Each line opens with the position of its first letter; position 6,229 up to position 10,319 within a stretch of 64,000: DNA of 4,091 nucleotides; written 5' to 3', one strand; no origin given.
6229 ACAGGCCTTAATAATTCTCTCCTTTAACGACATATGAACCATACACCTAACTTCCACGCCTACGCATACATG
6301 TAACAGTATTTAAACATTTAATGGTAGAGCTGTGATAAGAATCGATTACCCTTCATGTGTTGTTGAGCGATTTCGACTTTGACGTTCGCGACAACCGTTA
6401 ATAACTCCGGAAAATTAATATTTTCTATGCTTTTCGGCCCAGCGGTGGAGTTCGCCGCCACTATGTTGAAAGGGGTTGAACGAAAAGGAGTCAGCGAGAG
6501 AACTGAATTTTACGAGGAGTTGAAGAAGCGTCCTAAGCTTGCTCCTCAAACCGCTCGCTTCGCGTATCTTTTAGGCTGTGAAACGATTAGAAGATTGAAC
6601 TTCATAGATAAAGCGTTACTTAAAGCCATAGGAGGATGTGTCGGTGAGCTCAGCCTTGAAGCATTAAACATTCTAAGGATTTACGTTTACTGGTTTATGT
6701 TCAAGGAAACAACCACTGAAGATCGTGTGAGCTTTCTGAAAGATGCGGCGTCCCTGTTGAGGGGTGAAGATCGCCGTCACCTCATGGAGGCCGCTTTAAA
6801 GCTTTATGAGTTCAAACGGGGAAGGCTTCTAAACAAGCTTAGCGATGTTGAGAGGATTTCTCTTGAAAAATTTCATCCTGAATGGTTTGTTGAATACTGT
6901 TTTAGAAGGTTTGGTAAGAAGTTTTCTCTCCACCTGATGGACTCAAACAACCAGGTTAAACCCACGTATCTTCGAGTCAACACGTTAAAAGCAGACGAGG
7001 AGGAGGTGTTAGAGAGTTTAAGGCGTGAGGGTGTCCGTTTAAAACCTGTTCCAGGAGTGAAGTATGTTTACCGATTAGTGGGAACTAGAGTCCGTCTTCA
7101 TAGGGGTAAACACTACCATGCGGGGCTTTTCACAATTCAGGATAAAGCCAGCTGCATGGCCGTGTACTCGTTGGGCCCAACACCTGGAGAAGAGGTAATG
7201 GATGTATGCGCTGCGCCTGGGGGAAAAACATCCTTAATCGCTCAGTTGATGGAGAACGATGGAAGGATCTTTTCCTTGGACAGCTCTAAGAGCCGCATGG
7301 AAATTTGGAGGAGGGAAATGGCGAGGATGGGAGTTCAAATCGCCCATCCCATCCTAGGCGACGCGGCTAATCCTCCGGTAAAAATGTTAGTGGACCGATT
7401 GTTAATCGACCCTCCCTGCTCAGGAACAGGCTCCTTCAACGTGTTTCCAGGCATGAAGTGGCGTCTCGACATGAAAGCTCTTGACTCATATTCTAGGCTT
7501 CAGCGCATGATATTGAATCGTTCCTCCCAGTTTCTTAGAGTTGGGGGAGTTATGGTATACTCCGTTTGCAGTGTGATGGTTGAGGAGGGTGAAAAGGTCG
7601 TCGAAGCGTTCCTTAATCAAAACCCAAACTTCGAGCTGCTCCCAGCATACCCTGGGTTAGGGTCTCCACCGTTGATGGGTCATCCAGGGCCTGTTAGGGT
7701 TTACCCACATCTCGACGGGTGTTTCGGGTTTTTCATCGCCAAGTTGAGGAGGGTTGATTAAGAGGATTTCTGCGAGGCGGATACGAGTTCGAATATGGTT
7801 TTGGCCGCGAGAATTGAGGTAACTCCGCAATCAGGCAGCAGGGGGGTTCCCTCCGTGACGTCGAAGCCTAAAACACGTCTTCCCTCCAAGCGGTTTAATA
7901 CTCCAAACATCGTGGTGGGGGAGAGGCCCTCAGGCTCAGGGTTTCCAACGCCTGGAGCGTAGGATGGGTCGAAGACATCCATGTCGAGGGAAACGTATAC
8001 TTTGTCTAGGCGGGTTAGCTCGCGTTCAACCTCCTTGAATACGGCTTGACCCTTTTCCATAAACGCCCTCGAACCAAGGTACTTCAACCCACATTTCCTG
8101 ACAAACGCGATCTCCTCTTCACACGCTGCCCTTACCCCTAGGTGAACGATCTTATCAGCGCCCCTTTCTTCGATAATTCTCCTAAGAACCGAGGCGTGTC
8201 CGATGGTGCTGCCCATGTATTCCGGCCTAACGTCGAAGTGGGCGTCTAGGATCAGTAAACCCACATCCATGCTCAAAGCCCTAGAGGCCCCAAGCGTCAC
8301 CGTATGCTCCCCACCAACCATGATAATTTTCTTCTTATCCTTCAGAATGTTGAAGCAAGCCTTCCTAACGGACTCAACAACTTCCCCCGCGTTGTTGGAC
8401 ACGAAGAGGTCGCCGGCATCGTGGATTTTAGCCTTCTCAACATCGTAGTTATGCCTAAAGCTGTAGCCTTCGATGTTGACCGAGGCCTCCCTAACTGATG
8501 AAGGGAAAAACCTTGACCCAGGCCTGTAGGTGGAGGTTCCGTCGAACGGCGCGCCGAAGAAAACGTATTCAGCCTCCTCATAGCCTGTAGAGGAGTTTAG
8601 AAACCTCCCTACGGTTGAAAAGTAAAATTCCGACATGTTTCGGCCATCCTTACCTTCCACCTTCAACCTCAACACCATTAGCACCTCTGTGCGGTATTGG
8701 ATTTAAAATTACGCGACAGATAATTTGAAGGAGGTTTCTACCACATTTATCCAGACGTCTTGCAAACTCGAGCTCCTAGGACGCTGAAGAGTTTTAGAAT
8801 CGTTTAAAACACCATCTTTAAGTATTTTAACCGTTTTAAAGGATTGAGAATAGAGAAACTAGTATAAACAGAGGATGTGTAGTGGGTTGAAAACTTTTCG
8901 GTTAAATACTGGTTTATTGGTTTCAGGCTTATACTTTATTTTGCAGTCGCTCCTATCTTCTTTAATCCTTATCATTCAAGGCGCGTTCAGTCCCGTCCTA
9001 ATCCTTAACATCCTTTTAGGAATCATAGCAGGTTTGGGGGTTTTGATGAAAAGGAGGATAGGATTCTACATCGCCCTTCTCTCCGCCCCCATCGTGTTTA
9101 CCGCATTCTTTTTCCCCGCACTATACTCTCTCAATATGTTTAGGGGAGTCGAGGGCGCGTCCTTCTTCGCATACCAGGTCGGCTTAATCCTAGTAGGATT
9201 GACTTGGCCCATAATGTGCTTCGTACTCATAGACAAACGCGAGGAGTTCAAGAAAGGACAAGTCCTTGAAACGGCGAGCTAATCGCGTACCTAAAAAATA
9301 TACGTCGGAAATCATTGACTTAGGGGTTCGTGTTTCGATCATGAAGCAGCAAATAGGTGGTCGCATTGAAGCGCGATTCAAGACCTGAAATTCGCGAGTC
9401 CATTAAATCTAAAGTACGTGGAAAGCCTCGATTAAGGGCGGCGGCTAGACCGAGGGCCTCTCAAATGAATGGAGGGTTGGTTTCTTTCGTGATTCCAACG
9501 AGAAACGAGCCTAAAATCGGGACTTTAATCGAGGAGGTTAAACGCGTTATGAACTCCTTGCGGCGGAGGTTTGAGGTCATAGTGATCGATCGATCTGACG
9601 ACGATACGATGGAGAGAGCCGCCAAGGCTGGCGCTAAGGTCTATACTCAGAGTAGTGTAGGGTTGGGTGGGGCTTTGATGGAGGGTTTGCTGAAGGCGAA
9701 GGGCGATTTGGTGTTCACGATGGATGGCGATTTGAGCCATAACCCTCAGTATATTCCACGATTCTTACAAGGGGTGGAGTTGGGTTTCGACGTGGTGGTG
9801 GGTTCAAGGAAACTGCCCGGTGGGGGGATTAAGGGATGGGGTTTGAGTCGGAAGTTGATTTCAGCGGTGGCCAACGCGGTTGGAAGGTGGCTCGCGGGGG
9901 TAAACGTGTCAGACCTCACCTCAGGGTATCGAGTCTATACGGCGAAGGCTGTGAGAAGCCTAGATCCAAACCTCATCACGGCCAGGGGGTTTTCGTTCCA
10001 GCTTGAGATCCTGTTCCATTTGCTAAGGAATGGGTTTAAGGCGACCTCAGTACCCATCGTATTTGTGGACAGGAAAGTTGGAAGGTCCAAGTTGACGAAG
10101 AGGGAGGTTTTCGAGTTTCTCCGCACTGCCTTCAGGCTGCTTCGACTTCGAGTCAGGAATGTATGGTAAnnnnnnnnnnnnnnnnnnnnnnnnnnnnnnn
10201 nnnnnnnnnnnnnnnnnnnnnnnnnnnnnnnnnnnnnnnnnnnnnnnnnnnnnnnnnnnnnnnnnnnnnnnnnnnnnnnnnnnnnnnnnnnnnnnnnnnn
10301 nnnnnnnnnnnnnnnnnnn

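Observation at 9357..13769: Glycan/exopolysaccharide cluster: DPM1-like GT2 + processive QxxRW synthase + 738-aa polytopic GT-C-like protein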

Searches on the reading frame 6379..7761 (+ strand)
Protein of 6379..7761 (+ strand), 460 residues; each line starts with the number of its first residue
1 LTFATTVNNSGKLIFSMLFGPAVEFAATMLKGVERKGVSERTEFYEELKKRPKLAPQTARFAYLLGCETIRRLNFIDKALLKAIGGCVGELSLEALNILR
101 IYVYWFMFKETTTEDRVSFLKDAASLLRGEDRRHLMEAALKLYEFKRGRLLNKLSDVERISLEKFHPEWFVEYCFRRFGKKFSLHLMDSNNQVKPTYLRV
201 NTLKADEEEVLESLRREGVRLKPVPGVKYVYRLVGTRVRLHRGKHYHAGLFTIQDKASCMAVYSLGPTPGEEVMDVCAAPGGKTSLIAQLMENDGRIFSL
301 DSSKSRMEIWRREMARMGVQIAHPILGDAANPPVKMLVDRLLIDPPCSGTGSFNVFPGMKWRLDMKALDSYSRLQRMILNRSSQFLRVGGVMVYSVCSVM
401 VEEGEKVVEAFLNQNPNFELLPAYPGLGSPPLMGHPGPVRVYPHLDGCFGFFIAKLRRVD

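Call 3: search_protein_families(library=pfam, proteins=[window:6379-7761:+], max_evalue=0.01)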
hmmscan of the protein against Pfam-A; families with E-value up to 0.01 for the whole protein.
window:6379-7761:+ (460 aa): 7 families
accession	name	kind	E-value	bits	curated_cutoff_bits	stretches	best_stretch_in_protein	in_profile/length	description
PF01189.24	Methyltr_RsmB-F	-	2.2e-45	155.2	27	1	263-457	2-199/199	16S rRNA methyltransferase RsmB/F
PF22458.1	RsmF-B_ferredox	-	3.1e-11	43.7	27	1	166-229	1-63/74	Methyltr_RsmF/B-like, ferredoxin-like domain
PF17125.10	Methyltr_RsmF_N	-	3.5e-05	24.6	34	1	167-255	2-85/86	N-terminal domain of 16S rRNA methyltransferase RsmF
PF01728.25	FtsJ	-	0.00011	22.6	24.1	1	269-398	21-141/181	FtsJ-like methyltransferase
PF21148.3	NSUN5_fdxn-like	-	0.00064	20.5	24.5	1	195-222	2-29/78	NOL1/NOP2/Sun domain family member 5, ferredoxin-like domain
PF01269.23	Fibrillarin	-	0.0026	17.4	27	0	268-333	70-133/227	Fibrillarin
PF13847.12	Methyltransf_31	-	0.008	16.3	27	0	269-402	3-117/145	Methyltransferase domain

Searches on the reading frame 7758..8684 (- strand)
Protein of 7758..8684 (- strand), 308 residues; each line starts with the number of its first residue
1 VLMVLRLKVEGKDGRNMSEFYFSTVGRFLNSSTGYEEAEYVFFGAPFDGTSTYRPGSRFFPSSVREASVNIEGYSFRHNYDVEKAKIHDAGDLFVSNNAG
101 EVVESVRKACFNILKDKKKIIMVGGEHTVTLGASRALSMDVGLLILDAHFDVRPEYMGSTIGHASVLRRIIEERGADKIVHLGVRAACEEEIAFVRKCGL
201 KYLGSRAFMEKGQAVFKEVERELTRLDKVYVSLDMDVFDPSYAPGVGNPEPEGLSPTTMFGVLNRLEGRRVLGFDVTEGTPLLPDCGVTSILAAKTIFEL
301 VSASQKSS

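Call 3: search_protein_families(library=pfam, proteins=[window:7758-8684:-], max_evalue=0.01)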
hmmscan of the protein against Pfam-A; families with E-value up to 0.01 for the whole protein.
window:7758-8684:- (308 aa): 1 family
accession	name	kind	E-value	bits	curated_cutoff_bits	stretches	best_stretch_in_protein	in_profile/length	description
PF00491.26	Arginase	-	8.5e-71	239.1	22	1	39-300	2-277/280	Arginase family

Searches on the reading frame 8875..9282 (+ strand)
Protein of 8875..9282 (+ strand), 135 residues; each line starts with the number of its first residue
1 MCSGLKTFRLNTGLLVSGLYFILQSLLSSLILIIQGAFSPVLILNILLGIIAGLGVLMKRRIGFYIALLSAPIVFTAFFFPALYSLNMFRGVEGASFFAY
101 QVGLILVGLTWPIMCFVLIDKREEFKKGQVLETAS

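Call 3: search_protein_families(library=pfam, proteins=[window:8875-9282:+], max_evalue=0.01)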
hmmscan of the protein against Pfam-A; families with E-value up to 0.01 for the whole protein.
window:8875-9282:+ (135 aa): 0 families

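Call 4: search_protein_families(library=ncbifam, proteins=[window:8875-9282:+], max_evalue=0.01)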
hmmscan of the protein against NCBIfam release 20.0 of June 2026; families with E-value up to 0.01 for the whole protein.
window:8875-9282:+ (135 aa): 0 families

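Call 66: search_protein_families(library=pfam, alignment_id=A5, max_evalue=5)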
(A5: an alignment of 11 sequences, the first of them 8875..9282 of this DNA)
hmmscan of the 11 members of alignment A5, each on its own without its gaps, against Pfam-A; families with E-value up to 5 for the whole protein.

A. member 1, window:8875-9282:+ (135 aa): 2 families
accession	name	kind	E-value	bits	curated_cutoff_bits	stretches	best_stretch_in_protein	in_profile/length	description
PF09843.14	DUF2070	-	0.056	12.2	30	1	12-124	24-127/561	Predicted membrane protein (DUF2070)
PF13829.11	DUF4191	-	1.4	8.7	30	1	28-97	23-89/219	Domain of unknown function (DUF4191)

B. families by the number of members that match (of 11 scanned): 16 families
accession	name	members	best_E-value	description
PF09843.14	DUF2070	4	0.056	Predicted membrane protein (DUF2070)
PF24002.1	DUF7318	2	0.076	Family of unknown function (DUF7318)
PF09900.14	DUF2127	1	0.0035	Predicted membrane protein (DUF2127)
PF11457.13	DUF3021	1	0.053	Protein of unknown function (DUF3021)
PF19451.5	DUF5989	1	0.1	Family of unknown function (DUF5989)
PF15109.11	TMEM125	1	0.11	TMEM125 protein family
PF10011.15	DUF2254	1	0.11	Predicted membrane protein (DUF2254)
PF20177.3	DUF6542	1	0.11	Domain of unknown function (DUF6542)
PF23636.1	DUF7144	1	0.14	Domain of unknown function (DUF7144)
PF18949.5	DUF5693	1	0.17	Family of unknown function (DUF5693)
PF20136.4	DUF6526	1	0.36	Family of unknown function (DUF6526)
PF05425.18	CopD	1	0.44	Copper resistance protein D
PF11381.13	DUF3185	1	0.97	Protein of unknown function (DUF3185)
PF25587.1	Rv2743c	1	1.3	Rv2743c family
PF13829.11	DUF4191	1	1.4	Domain of unknown function (DUF4191)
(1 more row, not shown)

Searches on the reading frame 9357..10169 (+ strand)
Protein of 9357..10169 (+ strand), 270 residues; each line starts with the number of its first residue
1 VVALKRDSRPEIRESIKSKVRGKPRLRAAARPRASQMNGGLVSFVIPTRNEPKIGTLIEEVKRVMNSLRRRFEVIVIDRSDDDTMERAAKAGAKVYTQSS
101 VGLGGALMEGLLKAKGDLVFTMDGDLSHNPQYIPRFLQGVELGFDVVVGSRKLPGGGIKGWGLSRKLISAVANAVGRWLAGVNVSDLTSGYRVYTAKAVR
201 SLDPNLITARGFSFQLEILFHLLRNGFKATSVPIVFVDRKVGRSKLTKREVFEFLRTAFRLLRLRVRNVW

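Call 3: search_protein_families(library=pfam, proteins=[window:9357-10169:+], max_evalue=0.01)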
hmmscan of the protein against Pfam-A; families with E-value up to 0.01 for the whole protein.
window:9357-10169:+ (270 aa): 2 families
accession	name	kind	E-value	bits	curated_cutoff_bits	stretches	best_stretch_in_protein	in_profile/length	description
PF00535.33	Glycos_transf_2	-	9.3e-21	74.9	23.3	1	43-199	1-164/168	Glycosyl transferase family 2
PF13641.12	Glyco_tranf_2_3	-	0.00046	20.7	27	1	42-140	3-111/230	Glycosyltransferase like family 2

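Call 4: search_protein_families(library=ncbifam, proteins=[window:9357-10169:+], max_evalue=0.01)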
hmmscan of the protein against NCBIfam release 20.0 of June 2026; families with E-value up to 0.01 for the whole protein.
window:9357-10169:+ (270 aa): 13 families
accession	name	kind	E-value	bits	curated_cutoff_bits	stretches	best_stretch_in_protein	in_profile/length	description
TIGR04182.1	glyco_TIGR04182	equivalog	9.5e-24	84.3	325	1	42-247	2-202/293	S-layer glycoprotein N-glycosyltransferase AglJ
NF041391.1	DPhHxTase_Halo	equivalog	2.5e-21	75.7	375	1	52-246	8-192/213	dolichyl-phosphate hexose transferase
NF047588.1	GlcsyltransPgfSStrep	equivalog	3.1e-15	56.2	500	1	42-249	3-208/308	glycosyltransferase PgfS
NF007986.1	PRK10714.1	equivalog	3.1e-15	56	529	1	42-247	8-211/316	undecaprenyl-phosphate 4-deoxy-4-formamido-L-arabinose transferase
NF010496.0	PRK13915.1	equivalog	1.3e-13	50.7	262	1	38-137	29-139/307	glucosyl-3-phosphoglycerate synthase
NF058614.1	PPMAGASynPpgS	equivalog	2e-08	33.9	370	1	44-237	4-197/226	polyprenyl-phospho-N-acetylgalactosaminyl synthase PpgS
NF041875.1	EPS_EpsD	equivalog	2.1e-07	30.6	370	1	42-148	1-112/325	exopolysaccharide biosynthesis glycosyltransferase EpsD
TIGR04283.1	glyco_like_mftF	equivalog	3.7e-07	30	182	1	42-128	1-85/221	TIGR04283 family arsenosugar biosynthesis glycosyltransferase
TIGR03965.1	mycofact_glyco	equivalog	6.5e-05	22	280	1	31-137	64-176/467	mycofactocin biosynthesis glycosyltransferase MftF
TIGR03937.1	PgaC_IcaA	equivalog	0.00023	20.2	422.3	1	37-126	42-136/407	poly-beta-1,6-N-acetyl-D-glucosamine synthase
NF011056.0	PRK14489.1-1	equivalog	0.00057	19.1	379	1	61-149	34-121/363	bifunctional molybdenum cofactor guanylyltransferase MobA/molybdopterin-guanine dinucleotide biosynthesis adaptor protein MobB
NF038299.1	EPS_HpsN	equivalog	0.0011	18.1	425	1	41-134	2-100/317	hormogonium polysaccharide biosynthesis glycosyltransferase HpsN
NF008625.0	PRK11613.1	equivalog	0.008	15.3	455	0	59-96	76-114/282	dihydropteroate synthase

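Call 18: search_solved_structures(query=window:9357-10169:+, max_evalue=0.001)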
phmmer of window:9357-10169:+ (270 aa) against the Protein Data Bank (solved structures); distinct sequences matched with E-value up to 0.001: 15.
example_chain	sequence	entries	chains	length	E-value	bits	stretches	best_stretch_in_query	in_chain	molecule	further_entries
5mlz_A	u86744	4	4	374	2.2e-29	105.7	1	42-263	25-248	Dolichol monophosphate mannose synthase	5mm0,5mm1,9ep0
9bhc_C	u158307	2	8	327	5.5e-12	48.7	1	42-250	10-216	Undecaprenyl-phosphate 4-deoxy-4-formamido-L-arabinose transferase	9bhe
8vxh_A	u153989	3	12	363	7e-12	48.3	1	42-250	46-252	Undecaprenyl-phosphate 4-deoxy-4-formamido-L-arabinose transferase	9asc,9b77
9hwj_A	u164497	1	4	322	2.5e-10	43.3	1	42-248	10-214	Undecaprenyl-phosphate 4-deoxy-4-formamido-L-arabinose transferase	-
3ckj_A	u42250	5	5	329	2.3e-06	30.2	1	38-138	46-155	Putative uncharacterized protein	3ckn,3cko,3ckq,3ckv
7pdo_A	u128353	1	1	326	1e-05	28.1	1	38-141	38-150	Glucosyl-3-phosphoglycerate synthase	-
7p5l_A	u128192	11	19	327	1e-05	28.1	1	38-141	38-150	Glucosyl-3-phosphoglycerate synthase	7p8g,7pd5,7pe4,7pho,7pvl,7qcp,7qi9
3f1y_A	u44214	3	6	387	0.0002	23.9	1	38-127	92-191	Mannosyl-3-phosphoglycerate synthase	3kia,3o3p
4y6n_A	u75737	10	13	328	0.00025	23.6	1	39-137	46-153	Glucosyl-3-phosphoglycerate synthase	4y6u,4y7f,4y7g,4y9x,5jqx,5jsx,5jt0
3e25_A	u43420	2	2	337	0.00026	23.5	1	39-137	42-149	Putative uncharacterized protein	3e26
4ddz_A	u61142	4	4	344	0.00027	23.5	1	39-137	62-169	GLUCOSYL-3-PHOSPHOGLYCERATE SYNTHASE (GpgS) | Glucosyl-3-phosphoglycerate synthase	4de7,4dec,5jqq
5ekp_C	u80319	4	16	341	0.00041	22.9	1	42-200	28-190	Uncharacterized glycosyltransferase sll0501 | Glycosyltransferase sll0501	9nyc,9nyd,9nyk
9nye_A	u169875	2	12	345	0.00042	22.8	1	42-200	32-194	Glycosyltransferase sll0501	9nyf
5eke_A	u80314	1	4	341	0.00043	22.8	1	42-200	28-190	Uncharacterized glycosyltransferase sll0501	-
9jma_A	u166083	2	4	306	0.00069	22.1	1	41-147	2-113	GalNAc(5)-diNAcBac-PP-undecaprenol beta-1,3-glucosyltransferase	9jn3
